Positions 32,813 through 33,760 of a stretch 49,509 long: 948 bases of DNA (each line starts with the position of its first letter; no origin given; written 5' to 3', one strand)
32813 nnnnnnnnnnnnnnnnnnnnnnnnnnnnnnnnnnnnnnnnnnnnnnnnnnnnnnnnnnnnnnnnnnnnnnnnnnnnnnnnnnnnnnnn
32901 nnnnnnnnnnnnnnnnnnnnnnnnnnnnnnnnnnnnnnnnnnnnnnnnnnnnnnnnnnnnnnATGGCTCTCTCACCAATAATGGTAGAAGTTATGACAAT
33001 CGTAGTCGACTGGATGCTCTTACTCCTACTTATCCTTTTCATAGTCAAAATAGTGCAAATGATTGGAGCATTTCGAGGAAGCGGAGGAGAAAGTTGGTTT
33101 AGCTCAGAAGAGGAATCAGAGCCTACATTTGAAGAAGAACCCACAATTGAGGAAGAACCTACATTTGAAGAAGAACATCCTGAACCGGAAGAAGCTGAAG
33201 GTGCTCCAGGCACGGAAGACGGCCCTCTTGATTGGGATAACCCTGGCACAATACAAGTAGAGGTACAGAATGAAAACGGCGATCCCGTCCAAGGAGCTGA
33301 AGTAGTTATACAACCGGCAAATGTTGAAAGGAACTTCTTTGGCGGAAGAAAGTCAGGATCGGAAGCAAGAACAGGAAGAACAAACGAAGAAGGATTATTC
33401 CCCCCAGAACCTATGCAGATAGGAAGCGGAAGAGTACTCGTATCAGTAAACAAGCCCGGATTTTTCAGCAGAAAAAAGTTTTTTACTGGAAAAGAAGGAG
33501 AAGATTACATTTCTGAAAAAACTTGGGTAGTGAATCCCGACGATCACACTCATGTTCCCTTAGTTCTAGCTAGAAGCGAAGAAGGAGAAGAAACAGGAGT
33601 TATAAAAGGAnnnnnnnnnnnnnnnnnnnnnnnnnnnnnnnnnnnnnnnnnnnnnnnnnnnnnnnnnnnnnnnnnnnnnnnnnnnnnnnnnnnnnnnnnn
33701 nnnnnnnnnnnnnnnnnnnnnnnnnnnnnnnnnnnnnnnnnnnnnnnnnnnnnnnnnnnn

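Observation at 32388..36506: Four-gene operon of unrecognisable membrane and coiled-coil proteins next to the recombinase cassette: candidate novel envelope system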

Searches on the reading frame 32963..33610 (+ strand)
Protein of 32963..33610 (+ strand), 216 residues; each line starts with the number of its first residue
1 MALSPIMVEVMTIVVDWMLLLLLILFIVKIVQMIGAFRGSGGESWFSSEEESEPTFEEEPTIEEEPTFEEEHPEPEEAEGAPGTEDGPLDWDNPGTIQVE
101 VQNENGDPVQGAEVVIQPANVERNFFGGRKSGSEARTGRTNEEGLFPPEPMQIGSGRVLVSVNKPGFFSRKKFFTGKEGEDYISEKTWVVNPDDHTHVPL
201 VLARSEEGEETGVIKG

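Call 46: find_related_loci(query=A3, collection=viral_contigs, flank=8000)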
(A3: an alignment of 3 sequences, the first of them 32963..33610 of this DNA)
Query A3 (216 aa) in viral_contigs; peptide patterns used: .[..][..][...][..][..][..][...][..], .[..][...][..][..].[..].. (x = any residue, [..] = any of these).
172 stretches matched a pattern, but none encodes a relative of the query by tblastn (E <= 1e-3).
